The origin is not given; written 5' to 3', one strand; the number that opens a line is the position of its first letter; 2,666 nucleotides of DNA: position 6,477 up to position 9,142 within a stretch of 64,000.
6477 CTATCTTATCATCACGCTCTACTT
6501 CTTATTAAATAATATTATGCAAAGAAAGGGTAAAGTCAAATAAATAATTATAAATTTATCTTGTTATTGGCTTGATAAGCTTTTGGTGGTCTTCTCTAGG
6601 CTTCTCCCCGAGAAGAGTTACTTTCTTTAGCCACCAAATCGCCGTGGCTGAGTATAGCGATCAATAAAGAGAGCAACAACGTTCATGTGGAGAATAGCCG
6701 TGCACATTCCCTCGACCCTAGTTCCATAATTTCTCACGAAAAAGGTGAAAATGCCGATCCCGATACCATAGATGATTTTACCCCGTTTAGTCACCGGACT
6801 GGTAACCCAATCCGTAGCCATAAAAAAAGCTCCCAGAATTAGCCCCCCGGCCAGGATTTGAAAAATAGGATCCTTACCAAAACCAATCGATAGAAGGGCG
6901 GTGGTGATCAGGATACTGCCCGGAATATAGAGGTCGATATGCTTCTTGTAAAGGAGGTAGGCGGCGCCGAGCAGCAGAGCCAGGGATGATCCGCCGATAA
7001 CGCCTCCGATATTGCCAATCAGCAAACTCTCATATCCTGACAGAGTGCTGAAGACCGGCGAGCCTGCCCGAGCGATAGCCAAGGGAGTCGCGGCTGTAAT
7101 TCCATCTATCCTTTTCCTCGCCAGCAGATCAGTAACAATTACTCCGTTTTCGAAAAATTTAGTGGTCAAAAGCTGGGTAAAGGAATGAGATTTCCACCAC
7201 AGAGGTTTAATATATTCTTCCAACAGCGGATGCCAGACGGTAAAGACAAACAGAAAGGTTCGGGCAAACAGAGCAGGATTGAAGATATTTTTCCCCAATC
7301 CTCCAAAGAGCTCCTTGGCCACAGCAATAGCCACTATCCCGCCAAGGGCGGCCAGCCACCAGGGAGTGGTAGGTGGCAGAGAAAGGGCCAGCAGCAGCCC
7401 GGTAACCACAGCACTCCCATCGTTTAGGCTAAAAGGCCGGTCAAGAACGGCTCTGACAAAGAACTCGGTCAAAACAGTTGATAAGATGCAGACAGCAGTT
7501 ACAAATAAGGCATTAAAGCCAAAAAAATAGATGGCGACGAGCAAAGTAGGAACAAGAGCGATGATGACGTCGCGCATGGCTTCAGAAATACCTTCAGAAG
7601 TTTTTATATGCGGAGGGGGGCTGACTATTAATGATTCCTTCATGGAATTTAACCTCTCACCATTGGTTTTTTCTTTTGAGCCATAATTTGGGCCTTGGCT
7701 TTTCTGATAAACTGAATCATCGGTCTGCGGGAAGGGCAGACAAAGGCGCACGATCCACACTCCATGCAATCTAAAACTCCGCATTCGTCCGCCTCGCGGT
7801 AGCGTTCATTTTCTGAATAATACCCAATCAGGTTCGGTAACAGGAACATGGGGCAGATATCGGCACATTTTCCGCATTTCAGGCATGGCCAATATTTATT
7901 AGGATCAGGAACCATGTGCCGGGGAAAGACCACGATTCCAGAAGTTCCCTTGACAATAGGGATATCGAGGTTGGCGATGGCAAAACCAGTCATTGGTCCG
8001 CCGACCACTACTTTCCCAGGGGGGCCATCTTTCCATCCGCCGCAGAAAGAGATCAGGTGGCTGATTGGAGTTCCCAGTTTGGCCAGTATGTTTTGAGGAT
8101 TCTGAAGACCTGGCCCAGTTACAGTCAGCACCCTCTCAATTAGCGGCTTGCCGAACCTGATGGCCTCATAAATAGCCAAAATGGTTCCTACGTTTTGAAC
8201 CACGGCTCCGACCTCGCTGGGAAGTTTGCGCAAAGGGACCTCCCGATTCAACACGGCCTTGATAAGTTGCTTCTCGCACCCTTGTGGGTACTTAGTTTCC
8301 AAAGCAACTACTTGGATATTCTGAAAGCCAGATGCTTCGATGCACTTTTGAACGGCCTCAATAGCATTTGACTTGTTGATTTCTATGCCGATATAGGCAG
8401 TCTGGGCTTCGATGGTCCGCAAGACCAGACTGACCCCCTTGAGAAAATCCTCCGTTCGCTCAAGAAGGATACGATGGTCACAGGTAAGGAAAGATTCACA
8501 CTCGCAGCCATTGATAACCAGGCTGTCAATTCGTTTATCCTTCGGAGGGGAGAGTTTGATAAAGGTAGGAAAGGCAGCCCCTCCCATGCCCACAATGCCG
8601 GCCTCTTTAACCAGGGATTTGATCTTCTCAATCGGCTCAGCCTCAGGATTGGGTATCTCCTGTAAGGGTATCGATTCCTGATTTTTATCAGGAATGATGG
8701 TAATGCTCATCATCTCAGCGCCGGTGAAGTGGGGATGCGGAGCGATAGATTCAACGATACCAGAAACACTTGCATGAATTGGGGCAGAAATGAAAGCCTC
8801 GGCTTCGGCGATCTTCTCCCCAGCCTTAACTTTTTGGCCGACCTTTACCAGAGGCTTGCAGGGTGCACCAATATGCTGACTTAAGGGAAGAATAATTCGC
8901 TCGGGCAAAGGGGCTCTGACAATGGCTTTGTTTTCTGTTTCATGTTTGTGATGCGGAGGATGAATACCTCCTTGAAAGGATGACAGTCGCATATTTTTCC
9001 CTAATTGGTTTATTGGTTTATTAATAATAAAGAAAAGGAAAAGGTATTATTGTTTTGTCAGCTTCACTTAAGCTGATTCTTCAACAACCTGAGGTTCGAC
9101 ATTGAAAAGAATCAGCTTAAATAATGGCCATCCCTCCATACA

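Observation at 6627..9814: Minimal cytochrome b - RnfC - RnfD operon without rnfG/E/A/B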

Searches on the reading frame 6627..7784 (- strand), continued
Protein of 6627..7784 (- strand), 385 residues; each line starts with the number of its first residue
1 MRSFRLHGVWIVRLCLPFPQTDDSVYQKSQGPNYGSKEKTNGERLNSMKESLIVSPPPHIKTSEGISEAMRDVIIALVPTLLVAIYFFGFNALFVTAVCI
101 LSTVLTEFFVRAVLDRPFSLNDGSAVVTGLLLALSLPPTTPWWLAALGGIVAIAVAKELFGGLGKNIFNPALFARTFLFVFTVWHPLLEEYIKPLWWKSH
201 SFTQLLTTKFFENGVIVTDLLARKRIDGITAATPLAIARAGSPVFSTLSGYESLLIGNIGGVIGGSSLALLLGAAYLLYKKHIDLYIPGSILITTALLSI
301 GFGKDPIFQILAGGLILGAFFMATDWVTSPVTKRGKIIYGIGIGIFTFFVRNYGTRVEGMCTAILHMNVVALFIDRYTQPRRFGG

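Call 46: find_encoding_contigs(protein=P0101, flank=5000, max_places=1)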
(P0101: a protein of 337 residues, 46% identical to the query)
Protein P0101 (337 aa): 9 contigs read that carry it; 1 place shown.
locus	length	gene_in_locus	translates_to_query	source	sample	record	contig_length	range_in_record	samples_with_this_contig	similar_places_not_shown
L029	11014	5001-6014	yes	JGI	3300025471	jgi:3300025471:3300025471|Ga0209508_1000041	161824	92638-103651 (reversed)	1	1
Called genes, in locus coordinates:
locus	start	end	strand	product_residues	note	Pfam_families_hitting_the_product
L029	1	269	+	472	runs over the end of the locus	PF03062:MBOAT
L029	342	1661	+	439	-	PF14286:DHHW, PF16822:ALGX (faint)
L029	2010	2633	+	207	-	PF09335:VTT_dom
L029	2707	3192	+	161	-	PF00719:Pyrophosphatase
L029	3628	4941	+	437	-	PF13375:RnfC_N, PF01512:Complex1_51K, PF10531:SLBB, PF13187:Fer4_9 (faint), PF12838:Fer4_7, PF13183:Fer4_8 (weak), PF13237:Fer4_10, PF13534:Fer4_17 (weak), +3 more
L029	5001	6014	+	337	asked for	PF03116:NQR2_RnfD_RnfE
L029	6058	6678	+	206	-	PF04879:Molybdop_Fe4S4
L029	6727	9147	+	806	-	PF00384:Molybdopterin, PF01568:Molydop_binding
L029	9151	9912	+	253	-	PF00037:Fer4 (faint), PF12797:Fer4_2 (weak), PF12837:Fer4_6 (faint), PF13237:Fer4_10 (faint), PF13484:Fer4_16 (faint), PF12838:Fer4_7, PF13247:Fer4_11, PF12838:Fer4_7 (weak), +3 more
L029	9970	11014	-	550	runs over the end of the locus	PF00905:Transpeptidase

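Call 57: search_protein_families(library=ncbifam, proteins=[L029:6727-9147:+, L029:9151-9912:+, L029:6058-6678:+, L029:5001-6014:+], max_evalue=0.00001)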
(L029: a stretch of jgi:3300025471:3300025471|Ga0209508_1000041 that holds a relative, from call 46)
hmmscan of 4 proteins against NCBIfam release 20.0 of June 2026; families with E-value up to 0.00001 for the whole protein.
L029:6727-9147:+ (806 aa): 20 families
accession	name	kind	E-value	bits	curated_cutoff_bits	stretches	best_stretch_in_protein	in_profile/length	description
TIGR01553.1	formate-DH-alph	equivalog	5.1e-280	931.6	814.2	1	1-804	212-1009/1009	formate dehydrogenase-N subunit alpha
NF041513.1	formate_DH_Act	exception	1.4e-228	761.5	1400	2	141-803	374-1047/1067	formate dehydrogenase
TIGR01591.1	Fdh-alpha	equivalog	2e-81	274.1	666.25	4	155-263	241-345/672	formate dehydrogenase subunit alpha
NF047855.1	AssmNtatRedNasC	equivalog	1.4e-48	165.7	1100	4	1-98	171-267/708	assimilatory nitrate reductase catalytic subunit NasC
TIGR01706.1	NAPA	equivalog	8e-29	100.5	930.55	2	7-256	203-427/830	periplasmic nitrate reductase subunit alpha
NF010055.0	PRK13532.1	equivalog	8.4e-29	100.4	904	2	7-251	203-422/830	nitrate reductase catalytic subunit NapA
TIGR01701.1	Fdhalpha-like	subfamily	5.3e-25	87.7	582.15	1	7-254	195-404/744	FdhF/YdeP family oxidoreductase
NF041323.1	Nitr_red_NasA_Halo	equivalog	3.5e-20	72.1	1000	1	9-97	151-239/673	assimilatory nitrate reductase NasA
TIGR03479.1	DMSO_red_II_alp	subfamily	3.4e-19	68.4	984.75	2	153-471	386-666/913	molybdopterin-dependent oxidoreductase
TIGR02166.1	dmsA_ynfE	subfamily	1.5e-16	59.6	777.7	1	7-93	208-298/794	DMSO/selenate family reductase complex A subunit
TIGR02693.1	arsenite_ox_L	equivalog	1.6e-16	59.5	359.05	0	15-242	245-420/806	arsenate reductase (azurin) large subunit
NF012032.0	PRK15488.1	equivalog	7.8e-16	57.2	694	1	7-95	193-282/759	thiosulfate reductase PhsA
NF041885.1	selenate_YnfE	exception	3.9e-14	51.4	1675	1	6-93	214-305/805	selenate/tellurate reductase subunit YnfE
NF007406.0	PRK09939.1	equivalog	1.3e-13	50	1473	1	169-253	336-416/759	acid resistance putative oxidoreductase YdeP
NF011566.1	PRK14990.1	exception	6.1e-12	44.4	1600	1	10-93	231-318/814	dimethylsulfoxide reductase subunit A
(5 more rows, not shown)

L029:9151-9912:+ (253 aa): 35 families (the best 25 are shown)
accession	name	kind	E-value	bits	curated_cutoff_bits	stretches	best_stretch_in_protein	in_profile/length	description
TIGR01582.1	FDH-beta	equivalog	3.5e-68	229.8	334.7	1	4-240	23-263/283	formate dehydrogenase subunit beta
NF045715.1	sulf_resp_HmcB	equivalog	2.3e-44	151.8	420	1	6-233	40-267/307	sulfate respiration complex iron-sulfur protein HmcB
NF008134.0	PRK10882.1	equivalog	3.5e-44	151.2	263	1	6-224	42-289/329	hydrogenase 2 operon protein HybA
TIGR02951.1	DMSO_dmsB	equivalog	1.8e-32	112.6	214.1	1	7-166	6-157/161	DMSO/selenate family reductase complex B subunit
TIGR03149.1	cyt_nit_nrfC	equivalog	7.7e-29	100.6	377.6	1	6-175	42-197/225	cytochrome c nitrite reductase Fe-S protein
NF011569.0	PRK14993.1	equivalog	3.4e-27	95.5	416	1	4-179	45-205/244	tetrathionate reductase subunit TtrB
NF042979.1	EthbenzDh_ebdB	equivalog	1.7e-24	86.3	740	1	67-184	146-264/354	ethylbenzene dehydrogenase subunit beta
NF041715.1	arsenate_red_ArrB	equivalog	2.8e-23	82.7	450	2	1-126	1-109/233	arsenate respiratory reductase iron-sulfur subunit ArrB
TIGR03478.1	DMSO_red_II_bet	subfamily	1.6e-21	76.5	480.7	1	61-168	118-226/321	DMSO reductase family type II enzyme, iron-sulfur subunit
NF045797.1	DsrO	equivalog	2e-21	76.5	200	1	6-177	47-217/235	sulfate reduction electron transfer complex DsrMKJOP subunit DsrO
NF041782.1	mnquin_red_QrcC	equivalog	3e-20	72.9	400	1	6-123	4-118/239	menaquinone reductase iron-sulfur cluster-binding subunit QrcC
NF038355.1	FDH3_beta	equivalog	2.3e-19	70.1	240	1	73-136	53-121/180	formate dehydrogenase FDH3 subunit beta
NF009408.0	PRK12769.1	equivalog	2.8e-19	68.7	1003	1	6-174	6-159/659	formate-dependent uric acid utilization protein AegA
NF009451.0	PRK12809.1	equivalog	5e-16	58.1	1154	1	7-163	7-140/639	formate-dependent uric acid utilization protein YgfT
NF007382.0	PRK09898.1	equivalog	5.6e-15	55.4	213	1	68-163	117-204/208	ferredoxin-like protein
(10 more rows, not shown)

L029:6058-6678:+ (206 aa): 10 families
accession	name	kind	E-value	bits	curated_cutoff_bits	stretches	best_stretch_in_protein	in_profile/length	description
TIGR01553.1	formate-DH-alph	equivalog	2.9e-51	174.3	814.2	1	5-205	2-193/1009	formate dehydrogenase-N subunit alpha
NF041513.1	formate_DH_Act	exception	9.7e-32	109.7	1400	1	28-206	24-185/1067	formate dehydrogenase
TIGR01591.1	Fdh-alpha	equivalog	9.1e-25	86.8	666.25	1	48-206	1-128/672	formate dehydrogenase subunit alpha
NF012032.0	PRK15488.1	equivalog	1.9e-16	59.2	694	1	3-151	1-136/759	thiosulfate reductase PhsA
NF010055.0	PRK13532.1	equivalog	5.8e-14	51.3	904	1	3-194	1-166/830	nitrate reductase catalytic subunit NapA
TIGR01706.1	NAPA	equivalog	1.1e-12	47.1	930.55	1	4-194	1-166/830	periplasmic nitrate reductase subunit alpha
TIGR01973.1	NuoG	equivalog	2.4e-10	39.9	470.05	1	35-203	204-337/606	NADH-quinone oxidoreductase subunit NuoG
NF041323.1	Nitr_red_NasA_Halo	equivalog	4.5e-10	38.7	1000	1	53-194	3-112/673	assimilatory nitrate reductase NasA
NF047855.1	AssmNtatRedNasC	equivalog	1.5e-09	36.7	1100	1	40-205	15-151/708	assimilatory nitrate reductase catalytic subunit NasC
TIGR02166.1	dmsA_ynfE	subfamily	3.2e-06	25.5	777.7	1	5-150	1-141/794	DMSO/selenate family reductase complex A subunit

L029:5001-6014:+ (337 aa): 6 families
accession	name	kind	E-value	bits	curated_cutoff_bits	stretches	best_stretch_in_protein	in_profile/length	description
TIGR01946.1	rnfD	subfamily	2.9e-80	270.1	207.05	1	14-317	1-327/327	RnfABCDGE type electron transport complex subunit D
NF002011.0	PRK00816.1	equivalog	2.6e-55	187.9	415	2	141-314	162-346/352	electron transport complex subunit RsxD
NF041838.1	rnfD_Methano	equivalog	2.4e-52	178.1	400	2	175-311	141-281/285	Rnf electron transport complex subunit RnfD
NF003756.0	PRK05349.1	equivalog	1.6e-40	139.3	414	1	52-310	124-392/406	NADH:ubiquinone reductase (Na(+)-transporting) subunit B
TIGR01937.1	nqrB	equivalog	1.1e-36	126.7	349.9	1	52-310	124-405/413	NADH:ubiquinone reductase (Na(+)-transporting) subunit B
NF002181.0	PRK01024.1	equivalog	7.2e-26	91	792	2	240-310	423-494/503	Na(+)-transporting NADH-quinone reductase subunit B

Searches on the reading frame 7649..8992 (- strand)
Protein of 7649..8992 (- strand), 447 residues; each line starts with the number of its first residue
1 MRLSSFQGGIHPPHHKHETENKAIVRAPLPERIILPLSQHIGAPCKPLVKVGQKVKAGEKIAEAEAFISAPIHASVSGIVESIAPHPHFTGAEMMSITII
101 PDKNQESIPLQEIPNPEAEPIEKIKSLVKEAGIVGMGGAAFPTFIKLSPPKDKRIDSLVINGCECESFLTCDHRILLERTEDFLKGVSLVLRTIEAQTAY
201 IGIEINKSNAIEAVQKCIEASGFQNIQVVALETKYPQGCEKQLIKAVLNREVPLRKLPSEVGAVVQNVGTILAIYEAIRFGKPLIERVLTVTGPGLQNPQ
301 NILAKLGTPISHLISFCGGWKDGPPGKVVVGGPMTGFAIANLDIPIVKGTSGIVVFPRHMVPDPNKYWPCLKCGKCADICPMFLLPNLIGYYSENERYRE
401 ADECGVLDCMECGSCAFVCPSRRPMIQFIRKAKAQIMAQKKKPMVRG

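Call 4: search_protein_families(library=pfam, proteins=[window:7649-8992:-], max_evalue=0.01)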
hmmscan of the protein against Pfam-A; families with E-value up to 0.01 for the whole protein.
window:7649-8992:- (447 aa): 13 families
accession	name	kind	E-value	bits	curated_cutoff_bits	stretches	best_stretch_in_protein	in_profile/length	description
PF01512.22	Complex1_51K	-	7.8e-49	165.9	31.2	1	128-276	1-150/150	Nuo51 FMN-binding domain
PF13375.12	RnfC_N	-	3.8e-38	130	25.6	1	5-103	2-100/101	RnfC Barrel sandwich hybrid domain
PF10531.15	SLBB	-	1.8e-09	37.7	27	1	289-338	2-55/55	SLBB domain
PF13237.11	Fer4_10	-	5.4e-06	26.7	25.5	1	369-420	8-53/53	4Fe-4S dicluster domain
PF12838.12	Fer4_7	-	1.1e-05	26.2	27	1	370-421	2-50/52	4Fe-4S dicluster domain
PF13183.11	Fer4_8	-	5.6e-05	24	27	1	370-421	5-66/68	4Fe-4S dicluster domain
PF13187.11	Fer4_9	-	7.1e-05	23.2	27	0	365-382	32-49/52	4Fe-4S dicluster domain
PF13534.11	Fer4_17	-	0.00017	22.5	22.2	1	370-421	2-58/61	4Fe-4S dicluster domain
PF12797.12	Fer4_2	-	0.00025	21.3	24.5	0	409-421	10-22/22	4Fe-4S binding domain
PF17179.9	Fer4_22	-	0.00027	22.1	27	0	409-421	2-14/95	4Fe-4S dicluster domain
PF00037.32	Fer4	-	0.00062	19.9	21.1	0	408-420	7-19/24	4Fe-4S binding domain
PF00364.28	Biotin_lipoyl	-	0.001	19.3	22.1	1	46-84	18-57/73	Biotin-requiring enzyme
PF13746.11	Fer4_18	-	0.0066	17.1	27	0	401-421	53-73/114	4Fe-4S dicluster domain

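Call 5: search_protein_families(library=ncbifam, proteins=[window:7649-8992:-], max_evalue=0.01)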
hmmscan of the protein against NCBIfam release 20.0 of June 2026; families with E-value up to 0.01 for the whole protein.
window:7649-8992:- (447 aa): 18 families
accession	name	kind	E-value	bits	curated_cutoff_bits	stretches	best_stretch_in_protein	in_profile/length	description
TIGR01945.1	rnfC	subfamily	7.2e-159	528.9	245.95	1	4-440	2-435/435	RnfABCDGE type electron transport complex subunit C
NF003454.1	PRK05035.1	equivalog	1e-144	483.1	345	1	2-442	2-441/556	electron transport complex subunit RsxC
NF041837.1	rnfC_Methano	equivalog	1.1e-77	261.8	650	2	224-441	217-431/438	Rnf electron transport complex subunit RnfC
TIGR04481.1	PR_assoc_PrdC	equivalog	1.6e-61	208.4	490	1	35-358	3-307/425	proline reductase-associated electron transfer protein PrdC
NF003761.0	PRK05352.1-4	equivalog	6.4e-16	58.1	450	2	23-337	22-310/449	Na(+)-translocating NADH-quinone reductase subunit A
TIGR01959.1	nuoF_fam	equivalog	4.7e-11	41.7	558.65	1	122-220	36-136/410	NADH-quinone oxidoreductase subunit NuoF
NF010120.0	PRK13596.1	equivalog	3.9e-08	32.3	389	1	122-220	41-142/433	NADH-quinone oxidoreductase subunit NuoF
NF040864.1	HgcB_ferredoxin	equivalog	1.1e-07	31.6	99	1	370-422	16-59/93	mercury methylation ferredoxin HgcB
NF003759.0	PRK05352.1-2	equivalog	1.5e-06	27.2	505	1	41-315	37-289/447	Na(+)-translocating NADH-quinone reductase subunit A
TIGR01936.1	nqrA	equivalog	8.1e-06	25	321.05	1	37-315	33-286/446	NADH:ubiquinone reductase (Na(+)-transporting) subunit A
NF008436.0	PRK11278.1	equivalog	3.4e-05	22.9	749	1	122-218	49-148/448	NADH-quinone oxidoreductase subunit NuoF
NF008369.0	PRK11168.1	equivalog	0.0002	20.4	278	1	369-443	12-94/401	anaerobic glycerol-3-phosphate dehydrogenase subunit C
TIGR02512.1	FeFe_hydrog_A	subfamily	0.00035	19.6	405.95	1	370-422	9-65/375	[FeFe] hydrogenase, group A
TIGR01971.1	NuoI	subfamily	0.00041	19.9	113.05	1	369-421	43-95/121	NADH-quinone oxidoreductase, chain I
NF009227.0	PRK12577.1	equivalog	0.0014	17.4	349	0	400-443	202-245/330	succinate dehydrogenase/fumarate reductase iron-sulfur subunit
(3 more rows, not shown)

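Call 41: search_solved_structures(query=window:7649-8992:-, max_evalue=1e-10, show_alignments=2)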
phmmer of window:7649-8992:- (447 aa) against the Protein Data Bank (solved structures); distinct sequences matched with E-value up to 1e-10: 3.
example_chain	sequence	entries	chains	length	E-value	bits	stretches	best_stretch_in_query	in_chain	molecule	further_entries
7zc6_C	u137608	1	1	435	9.5e-130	436.5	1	1-437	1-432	RnfC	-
9eri_C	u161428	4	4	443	9.5e-118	396.9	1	4-442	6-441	Na(+)-translocating ferredoxin:NAD(+) oxidoreductase complex subunit C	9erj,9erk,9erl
8ahx_C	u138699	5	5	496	1e-104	354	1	2-436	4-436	Ion-translocating oxidoreductase complex subunit C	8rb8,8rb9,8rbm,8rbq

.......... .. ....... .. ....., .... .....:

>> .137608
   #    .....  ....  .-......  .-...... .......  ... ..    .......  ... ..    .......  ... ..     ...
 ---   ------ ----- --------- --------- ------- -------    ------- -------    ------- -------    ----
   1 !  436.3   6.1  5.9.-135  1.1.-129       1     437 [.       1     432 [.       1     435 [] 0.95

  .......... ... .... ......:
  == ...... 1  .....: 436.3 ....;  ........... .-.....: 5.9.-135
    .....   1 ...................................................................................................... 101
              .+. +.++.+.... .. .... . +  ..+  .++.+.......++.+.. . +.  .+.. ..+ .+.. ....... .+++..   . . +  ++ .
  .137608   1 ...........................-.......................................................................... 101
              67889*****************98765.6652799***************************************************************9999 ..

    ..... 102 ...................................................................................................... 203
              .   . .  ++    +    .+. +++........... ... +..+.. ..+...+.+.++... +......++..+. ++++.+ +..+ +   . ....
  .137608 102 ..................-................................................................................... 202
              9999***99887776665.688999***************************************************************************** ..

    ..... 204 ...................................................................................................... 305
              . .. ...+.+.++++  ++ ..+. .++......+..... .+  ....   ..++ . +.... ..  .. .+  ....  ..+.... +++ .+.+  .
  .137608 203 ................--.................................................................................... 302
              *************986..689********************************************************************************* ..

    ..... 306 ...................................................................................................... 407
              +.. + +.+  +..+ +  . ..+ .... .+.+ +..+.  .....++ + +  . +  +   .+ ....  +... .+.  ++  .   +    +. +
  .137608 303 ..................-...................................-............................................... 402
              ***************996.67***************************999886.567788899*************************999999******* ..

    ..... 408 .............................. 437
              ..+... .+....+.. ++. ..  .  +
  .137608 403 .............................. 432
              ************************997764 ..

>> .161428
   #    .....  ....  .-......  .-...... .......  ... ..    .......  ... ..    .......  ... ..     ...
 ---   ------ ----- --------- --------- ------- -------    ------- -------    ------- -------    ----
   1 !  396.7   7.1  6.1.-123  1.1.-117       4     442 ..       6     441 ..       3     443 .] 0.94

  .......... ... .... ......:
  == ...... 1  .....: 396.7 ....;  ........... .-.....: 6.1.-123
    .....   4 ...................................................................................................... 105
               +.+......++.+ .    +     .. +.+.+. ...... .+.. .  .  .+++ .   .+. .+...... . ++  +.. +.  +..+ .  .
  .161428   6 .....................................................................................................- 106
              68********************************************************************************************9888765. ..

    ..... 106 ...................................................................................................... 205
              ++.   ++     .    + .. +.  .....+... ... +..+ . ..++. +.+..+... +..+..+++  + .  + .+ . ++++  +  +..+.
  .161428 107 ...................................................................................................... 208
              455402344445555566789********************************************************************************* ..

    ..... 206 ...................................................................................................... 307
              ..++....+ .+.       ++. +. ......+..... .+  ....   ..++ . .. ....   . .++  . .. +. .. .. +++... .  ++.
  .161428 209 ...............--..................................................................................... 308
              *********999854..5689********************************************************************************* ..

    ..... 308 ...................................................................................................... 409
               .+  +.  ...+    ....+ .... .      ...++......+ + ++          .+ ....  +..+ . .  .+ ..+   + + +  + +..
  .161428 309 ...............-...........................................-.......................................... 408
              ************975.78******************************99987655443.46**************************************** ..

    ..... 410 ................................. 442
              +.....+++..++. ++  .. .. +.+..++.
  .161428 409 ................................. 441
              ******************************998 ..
